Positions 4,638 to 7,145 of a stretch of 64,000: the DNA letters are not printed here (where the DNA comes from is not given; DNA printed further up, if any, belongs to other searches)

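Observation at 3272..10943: Rieske oxygenase (with TRAP transporter) divergent from a DMFase-large-subunit-like gene and convergent with a non-CODH CoxMSL molybdenum hydroxylase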

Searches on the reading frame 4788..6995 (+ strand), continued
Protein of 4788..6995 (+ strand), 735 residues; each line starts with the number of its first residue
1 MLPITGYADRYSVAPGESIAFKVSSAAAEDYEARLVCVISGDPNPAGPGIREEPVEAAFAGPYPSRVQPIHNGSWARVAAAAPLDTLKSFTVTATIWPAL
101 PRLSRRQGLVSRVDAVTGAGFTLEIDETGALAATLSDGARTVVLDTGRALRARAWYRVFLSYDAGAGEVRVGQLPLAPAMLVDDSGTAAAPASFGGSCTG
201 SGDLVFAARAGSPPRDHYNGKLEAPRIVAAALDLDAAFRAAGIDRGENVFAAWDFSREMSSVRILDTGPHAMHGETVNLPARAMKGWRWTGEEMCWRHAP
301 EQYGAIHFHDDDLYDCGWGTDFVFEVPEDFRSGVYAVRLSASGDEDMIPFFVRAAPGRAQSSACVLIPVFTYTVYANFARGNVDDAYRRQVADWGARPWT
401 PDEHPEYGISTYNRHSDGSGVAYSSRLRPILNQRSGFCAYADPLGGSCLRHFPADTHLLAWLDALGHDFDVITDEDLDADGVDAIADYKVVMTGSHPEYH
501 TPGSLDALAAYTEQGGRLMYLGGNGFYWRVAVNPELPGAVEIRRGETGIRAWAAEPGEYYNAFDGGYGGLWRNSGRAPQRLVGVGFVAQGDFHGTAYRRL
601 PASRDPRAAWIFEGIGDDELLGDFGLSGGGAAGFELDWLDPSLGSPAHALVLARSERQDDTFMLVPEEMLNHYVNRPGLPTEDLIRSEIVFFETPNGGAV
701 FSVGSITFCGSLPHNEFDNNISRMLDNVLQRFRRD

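Call 56: search_solved_structures(query=L081:150-1166:+, show_alignments=1, max_evalue=0.01)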
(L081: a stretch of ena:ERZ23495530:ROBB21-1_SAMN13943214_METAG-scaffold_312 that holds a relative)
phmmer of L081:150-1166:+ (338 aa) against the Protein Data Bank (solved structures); distinct sequences matched with E-value up to 0.01: 1.
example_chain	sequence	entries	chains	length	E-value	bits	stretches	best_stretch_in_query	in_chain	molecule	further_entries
7cn3_A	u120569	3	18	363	7.7e-100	337.5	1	2-335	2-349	2,5-dihydroxypyridine 5,6-dioxygenase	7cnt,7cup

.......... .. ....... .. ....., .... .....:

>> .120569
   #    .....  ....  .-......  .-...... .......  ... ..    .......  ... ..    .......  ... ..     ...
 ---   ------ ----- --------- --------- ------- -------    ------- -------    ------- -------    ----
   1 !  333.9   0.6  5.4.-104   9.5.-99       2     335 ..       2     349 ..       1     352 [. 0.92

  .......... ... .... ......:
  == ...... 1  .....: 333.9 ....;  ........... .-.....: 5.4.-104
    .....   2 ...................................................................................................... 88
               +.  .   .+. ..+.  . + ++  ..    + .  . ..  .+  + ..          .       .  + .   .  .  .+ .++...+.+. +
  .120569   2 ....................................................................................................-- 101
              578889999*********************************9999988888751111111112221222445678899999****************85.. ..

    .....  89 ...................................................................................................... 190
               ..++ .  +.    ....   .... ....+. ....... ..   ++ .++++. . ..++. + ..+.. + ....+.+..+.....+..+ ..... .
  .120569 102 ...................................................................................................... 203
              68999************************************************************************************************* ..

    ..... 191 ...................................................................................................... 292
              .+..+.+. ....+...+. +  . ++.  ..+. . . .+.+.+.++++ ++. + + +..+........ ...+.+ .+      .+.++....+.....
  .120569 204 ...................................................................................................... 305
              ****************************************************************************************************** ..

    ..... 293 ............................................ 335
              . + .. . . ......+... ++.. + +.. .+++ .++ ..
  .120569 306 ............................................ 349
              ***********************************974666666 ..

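Call 62: search_dna_similar(query=window:4788-6995:+, collection=plasmids, mode=protein, max_rows=30)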
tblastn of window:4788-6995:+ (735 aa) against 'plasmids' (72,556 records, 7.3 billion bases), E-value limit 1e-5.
Records with a match: 91; places in all: 92; records where one place covers at least 80% of the query: 66.
Best place of each record, by identity: 60-80% 1; <60% 90.
By first word of the organism name: Rhizobium 29; Agrobacterium 25; Rhodococcus 4; Aminobacter 3; Roseomonas 2; Paracoccus 2; Variovorax 2; Ensifer 2; Shinella 2; Leisingera 1; and 19 more.
By predicted mobility (MOB-suite, as given by PLSDB): conjugative 48; non-mobilizable 38; mobilizable 5.
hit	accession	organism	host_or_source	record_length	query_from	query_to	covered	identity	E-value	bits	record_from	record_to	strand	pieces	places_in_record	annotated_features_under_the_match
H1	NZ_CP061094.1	Roseomonas marmotae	Marmota himalayana,pure culture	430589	1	732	100%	49.5%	0e+0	615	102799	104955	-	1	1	N,N-dimethylformamidase beta subunit family domain-containing protein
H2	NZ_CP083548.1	Leisingera sp. M658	-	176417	2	729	99%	47.5%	0e+0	588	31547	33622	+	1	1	N,N-dimethylformamidase beta subunit family domain-containing protein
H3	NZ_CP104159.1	Rhizobium sp. CB3060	Leucaena leucocephala,cell culture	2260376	4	731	99%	46.6%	3e-169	546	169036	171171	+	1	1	record has no annotation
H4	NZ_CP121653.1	Rhizobium sp. CB3171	Calliandra calothyrsus,cell culture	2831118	4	731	99%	46.6%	3e-169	546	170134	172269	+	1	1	record has no annotation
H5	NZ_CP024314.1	Rhizobium sp. NXC24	Phaseolus vulgaris,cell culture,plant ...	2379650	4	731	99%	46.5%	2e-168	544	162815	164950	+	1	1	record has no annotation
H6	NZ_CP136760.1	Palleronia sp. LCG004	cell culture,Intertidal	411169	3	732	99%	46.0%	4e-170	549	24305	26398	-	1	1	N,N-dimethylformamidase beta subunit family domain-containing protein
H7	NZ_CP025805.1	Sulfitobacter sp. SK012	Marine Sediment,North Sea (sediment)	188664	2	731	99%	43.5%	2e-165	535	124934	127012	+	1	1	N,N-dimethylformamidase beta subunit family domain-containing protein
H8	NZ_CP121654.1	Rhizobium sp. CB3171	Calliandra calothyrsus,cell culture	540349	1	732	100%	42.7%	2e-158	516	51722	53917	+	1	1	N,N-dimethylformamidase beta subunit family domain-containing protein | hypothetical protein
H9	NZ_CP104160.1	Rhizobium sp. CB3060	Leucaena leucocephala,cell culture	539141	1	732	100%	42.3%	4e-159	517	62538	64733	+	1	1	N,N-dimethylformamidase beta subunit family domain-containing protein | hypothetical protein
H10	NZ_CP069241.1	Rhodococcus sp. USK13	cell culture,Sand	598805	4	735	100%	42.2%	1e-152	498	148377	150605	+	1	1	LamG domain-containing protein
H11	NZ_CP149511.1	Pararhizobium sp. A13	Aeschynomene indica,cell ...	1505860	4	735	100%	41.2%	2e-147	483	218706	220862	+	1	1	none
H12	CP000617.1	Burkholderia vietnamiensis G4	-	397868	1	732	100%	41.0%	3e-152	498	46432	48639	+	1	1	large subunit of N,N-dimethylformamidase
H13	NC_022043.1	Paracoccus aminophilus JCM 7686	-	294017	1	735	100%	40.4%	8e-140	461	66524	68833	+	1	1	N,N-dimethylformamidase beta subunit family domain-containing protein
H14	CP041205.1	Rhizobium sp. NIBRBAC000502774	Genome assembly,Coal mine soil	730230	4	734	99%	40.1%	4e-134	445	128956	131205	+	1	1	LamG domain-containing protein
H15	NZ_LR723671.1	Pseudorhizobium flavum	Paddy soil under the long-term ...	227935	1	732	100%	39.9%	2e-145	478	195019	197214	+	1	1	N,N-dimethylformamidase beta subunit family domain-containing protein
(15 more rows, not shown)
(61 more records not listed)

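Call 63: get_annotated_region(hit=H1, flank=6000)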
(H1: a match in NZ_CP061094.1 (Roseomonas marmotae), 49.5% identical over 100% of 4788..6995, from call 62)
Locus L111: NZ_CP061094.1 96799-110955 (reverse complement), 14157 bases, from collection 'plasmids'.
description: Roseomonas marmotae strain 1318 plasmid p1318-3
organism: Roseomonas marmotae (NCBI taxid 2768161)
taxonomy: Bacteria; Pseudomonadota; Alphaproteobacteria; Rhodospirillales; Acetobacteraceae; Roseomonas; Roseomonas marmotae
host: -; source: Marmota himalayana,pure culture; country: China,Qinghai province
typing (MOB-suite, as given by PLSDB): non-mobilizable
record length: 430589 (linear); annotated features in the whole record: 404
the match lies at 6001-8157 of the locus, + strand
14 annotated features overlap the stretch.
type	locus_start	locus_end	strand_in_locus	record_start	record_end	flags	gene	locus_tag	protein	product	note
CDS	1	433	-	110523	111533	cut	-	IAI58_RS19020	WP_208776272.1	ABC transporter substrate-binding protein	-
CDS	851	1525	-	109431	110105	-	-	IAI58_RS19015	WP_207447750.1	RES family NAD+ phosphorylase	-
CDS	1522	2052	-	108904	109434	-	-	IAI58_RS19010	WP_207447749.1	MbcA/ParS/Xre antitoxin family protein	-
CDS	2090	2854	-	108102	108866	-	-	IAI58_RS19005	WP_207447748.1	TetR/AcrR family transcriptional regulator C-terminal domain-containing protein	GO:0045892 - negative regulation of DNA-templated transcription [Evidence IEA]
CDS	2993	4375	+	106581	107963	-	-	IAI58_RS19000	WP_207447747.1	aspartate aminotransferase family protein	-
CDS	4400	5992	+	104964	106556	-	-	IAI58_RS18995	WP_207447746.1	ABC transporter substrate-binding protein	-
CDS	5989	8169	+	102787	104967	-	-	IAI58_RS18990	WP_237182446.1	N,N-dimethylformamidase beta subunit family domain-containing protein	-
CDS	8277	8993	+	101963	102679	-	-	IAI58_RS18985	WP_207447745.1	metal-dependent hydrolase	-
CDS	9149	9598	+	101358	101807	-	-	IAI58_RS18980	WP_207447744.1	GNAT family N-acetyltransferase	-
CDS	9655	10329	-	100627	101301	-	-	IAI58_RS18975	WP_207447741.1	MBL fold metallo-hydrolase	-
CDS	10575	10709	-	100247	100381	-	-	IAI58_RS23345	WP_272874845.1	hypothetical protein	-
CDS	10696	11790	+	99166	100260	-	-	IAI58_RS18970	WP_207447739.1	radical SAM protein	-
CDS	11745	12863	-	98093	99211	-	-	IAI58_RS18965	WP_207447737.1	glycosyltransferase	-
CDS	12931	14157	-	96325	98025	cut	-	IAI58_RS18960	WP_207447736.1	gamma-glutamyltransferase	-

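Call 64: get_annotated_region(hit=H2, flank=6000)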
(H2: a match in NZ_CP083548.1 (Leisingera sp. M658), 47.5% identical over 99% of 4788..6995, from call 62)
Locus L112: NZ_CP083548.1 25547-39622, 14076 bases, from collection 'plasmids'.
description: Leisingera sp. M658 plasmid unnamed2, complete sequence
organism: Leisingera sp. M658 (NCBI taxid 2867015)
taxonomy: Bacteria; Pseudomonadota; Alphaproteobacteria; Rhodobacterales; Roseobacteraceae; Leisingera; Leisingera sp. M658
host: -; source: -; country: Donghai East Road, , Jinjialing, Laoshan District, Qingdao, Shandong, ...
typing (MOB-suite, as given by PLSDB): non-mobilizable
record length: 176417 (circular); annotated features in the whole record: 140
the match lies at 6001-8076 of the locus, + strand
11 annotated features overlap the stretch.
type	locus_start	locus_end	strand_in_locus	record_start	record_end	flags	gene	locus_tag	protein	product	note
CDS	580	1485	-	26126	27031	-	-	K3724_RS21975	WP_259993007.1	LysR family transcriptional regulator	-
CDS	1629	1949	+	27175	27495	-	-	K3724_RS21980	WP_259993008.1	monooxygenase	-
CDS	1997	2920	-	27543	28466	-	-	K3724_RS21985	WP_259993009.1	LysR family transcriptional regulator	-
CDS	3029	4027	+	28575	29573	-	-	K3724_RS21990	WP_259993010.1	TRAP transporter substrate-binding protein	-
CDS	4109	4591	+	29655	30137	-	-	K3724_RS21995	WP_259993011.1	TRAP transporter small permease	-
CDS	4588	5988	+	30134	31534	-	-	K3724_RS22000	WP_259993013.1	TRAP transporter large permease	GO:0008643 - carbohydrate transport [Evidence IEA]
CDS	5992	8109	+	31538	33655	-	-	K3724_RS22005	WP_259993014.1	N,N-dimethylformamidase beta subunit family domain-containing protein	-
CDS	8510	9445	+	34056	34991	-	-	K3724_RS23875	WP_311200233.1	recombinase family protein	GO:0006310 - DNA recombination [Evidence IEA]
CDS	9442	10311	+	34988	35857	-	-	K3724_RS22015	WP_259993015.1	TniB family NTP-binding protein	-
CDS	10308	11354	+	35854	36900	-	-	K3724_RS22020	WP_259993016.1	TniQ family protein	-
CDS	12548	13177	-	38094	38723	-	-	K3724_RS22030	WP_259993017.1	LysE family translocator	-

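Call 65: get_annotated_region(hit=H6, flank=6000)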
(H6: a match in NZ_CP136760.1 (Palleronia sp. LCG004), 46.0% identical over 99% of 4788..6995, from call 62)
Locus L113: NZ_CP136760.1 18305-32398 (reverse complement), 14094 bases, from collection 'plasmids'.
description: Palleronia sp. LCG004 plasmid unnamed1, complete sequence
organism: Palleronia sp. LCG004 (NCBI taxid 3079304)
taxonomy: Bacteria; Pseudomonadota; Alphaproteobacteria; Rhodobacterales; Roseobacteraceae; Palleronia; Palleronia sp. LCG004
host: -; source: cell culture,Intertidal; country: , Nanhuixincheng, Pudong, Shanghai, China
typing (MOB-suite, as given by PLSDB): non-mobilizable
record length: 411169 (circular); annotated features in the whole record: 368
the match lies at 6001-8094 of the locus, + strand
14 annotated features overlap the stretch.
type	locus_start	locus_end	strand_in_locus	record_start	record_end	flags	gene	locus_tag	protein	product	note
CDS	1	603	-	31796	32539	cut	-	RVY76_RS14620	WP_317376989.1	SDR family oxidoreductase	-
CDS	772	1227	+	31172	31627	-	-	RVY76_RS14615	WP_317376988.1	hypothetical protein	-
CDS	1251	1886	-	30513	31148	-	-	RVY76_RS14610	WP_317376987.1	pyridoxamine 5'-phosphate oxidase family protein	-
CDS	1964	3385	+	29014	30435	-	-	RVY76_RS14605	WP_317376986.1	PLP-dependent aminotransferase family protein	-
CDS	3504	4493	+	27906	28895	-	-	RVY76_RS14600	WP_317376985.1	LacI family DNA-binding transcriptional regulator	-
CDS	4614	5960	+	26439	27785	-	-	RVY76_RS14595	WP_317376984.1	aminotransferase class III-fold pyridoxal phosphate-dependent enzyme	-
CDS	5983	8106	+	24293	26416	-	-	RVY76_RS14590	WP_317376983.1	N,N-dimethylformamidase beta subunit family domain-containing protein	-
CDS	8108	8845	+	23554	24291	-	-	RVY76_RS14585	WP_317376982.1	class II aldolase/adducin family protein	-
CDS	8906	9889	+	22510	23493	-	dctP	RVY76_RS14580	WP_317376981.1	TRAP transporter substrate-binding protein DctP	GO:0055085 - transmembrane transport [Evidence IEA]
CDS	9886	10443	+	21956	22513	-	-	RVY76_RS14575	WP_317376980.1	TRAP transporter small permease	-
CDS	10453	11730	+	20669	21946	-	-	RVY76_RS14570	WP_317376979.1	TRAP transporter large permease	GO:0008643 - carbohydrate transport [Evidence IEA]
CDS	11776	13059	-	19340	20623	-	-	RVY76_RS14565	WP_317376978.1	PQQ-dependent sugar dehydrogenase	-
CDS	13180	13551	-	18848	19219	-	-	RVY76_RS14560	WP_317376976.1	c-type cytochrome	-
CDS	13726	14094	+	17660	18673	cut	-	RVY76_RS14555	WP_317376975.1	substrate-binding domain-containing protein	-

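Call 66: get_annotated_region(hit=H7, flank=6000)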
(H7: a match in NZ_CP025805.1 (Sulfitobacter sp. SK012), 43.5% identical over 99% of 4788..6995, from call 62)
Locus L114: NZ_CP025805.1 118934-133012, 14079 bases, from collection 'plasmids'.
description: Sulfitobacter sp. SK012 plasmid unnamed1, complete sequence
organism: Sulfitobacter sp. SK012 (NCBI taxid 1389005)
taxonomy: Bacteria; Pseudomonadota; Alphaproteobacteria; Rhodobacterales; Roseobacteraceae; Sulfitobacter; Sulfitobacter sp. SK012
host: -; source: Marine Sediment,North Sea (sediment); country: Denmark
typing (MOB-suite, as given by PLSDB): non-mobilizable
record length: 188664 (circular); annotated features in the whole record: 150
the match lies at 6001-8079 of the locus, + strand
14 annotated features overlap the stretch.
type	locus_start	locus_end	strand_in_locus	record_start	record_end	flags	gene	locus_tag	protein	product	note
CDS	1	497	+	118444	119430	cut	-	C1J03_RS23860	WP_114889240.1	ABC transporter permease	GO:0055085 - transmembrane transport [Evidence IEA]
CDS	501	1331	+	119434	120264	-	-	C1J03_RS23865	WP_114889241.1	ABC transporter permease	-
CDS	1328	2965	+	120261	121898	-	-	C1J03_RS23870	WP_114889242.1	ABC transporter ATP-binding protein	-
CDS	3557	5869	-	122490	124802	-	-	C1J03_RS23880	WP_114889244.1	molybdopterin guanine dinucleotide-containing S/N-oxide reductase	-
CDS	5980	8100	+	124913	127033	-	-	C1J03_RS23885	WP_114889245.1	N,N-dimethylformamidase beta subunit family domain-containing protein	-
CDS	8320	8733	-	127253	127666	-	-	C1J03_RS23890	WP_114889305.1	cytochrome c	-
CDS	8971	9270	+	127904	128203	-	-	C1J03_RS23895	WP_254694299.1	transposase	-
CDS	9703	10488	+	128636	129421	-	-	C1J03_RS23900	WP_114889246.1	formate/nitrite transporter family protein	GO:0015724 - formate transport [Evidence IEA]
CDS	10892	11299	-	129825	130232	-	-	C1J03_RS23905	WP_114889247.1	universal stress protein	-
CDS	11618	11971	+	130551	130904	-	-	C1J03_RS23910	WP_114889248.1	spore germination protein GerW family protein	-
CDS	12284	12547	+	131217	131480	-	-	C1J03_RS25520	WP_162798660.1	DUF2953 domain-containing protein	-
CDS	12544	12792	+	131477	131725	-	-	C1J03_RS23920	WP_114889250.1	hypothetical protein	-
CDS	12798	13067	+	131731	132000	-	-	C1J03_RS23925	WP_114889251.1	hypothetical protein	-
CDS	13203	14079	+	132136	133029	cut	-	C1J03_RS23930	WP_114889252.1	helix-hairpin-helix domain-containing protein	-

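Call 70: search_protein_representatives(protein=window:4788-6995:+)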
Query: 735 residues. Proteins with E-value up to 0.001 (for the whole library): 5659; up to 1e-10: 3307; up to 1e-30: 1309. The best 150 are listed.
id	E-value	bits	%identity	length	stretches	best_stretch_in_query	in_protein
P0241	1.8e-247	840.1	52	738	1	2-733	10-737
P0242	1.5e-243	827.1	50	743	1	1-732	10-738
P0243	8.6e-233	791.5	54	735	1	2-733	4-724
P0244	1.9e-224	763.9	54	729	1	1-733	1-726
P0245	1.0e-213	728.4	50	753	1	1-732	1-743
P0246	2.2e-207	707.5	47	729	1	4-733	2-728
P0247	1.0e-201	688.8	48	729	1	1-734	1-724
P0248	7.7e-201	685.9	48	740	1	2-732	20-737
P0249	1.8e-200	684.7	47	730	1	1-733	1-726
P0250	2.8e-198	677.4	47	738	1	1-731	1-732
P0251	5.2e-196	669.9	47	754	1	4-733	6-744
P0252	9.9e-196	669.0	46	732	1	4-733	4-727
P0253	5.4e-194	663.2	46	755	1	1-733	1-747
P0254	7.4e-194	662.8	47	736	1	2-732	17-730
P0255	1.7e-193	661.6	47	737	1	1-732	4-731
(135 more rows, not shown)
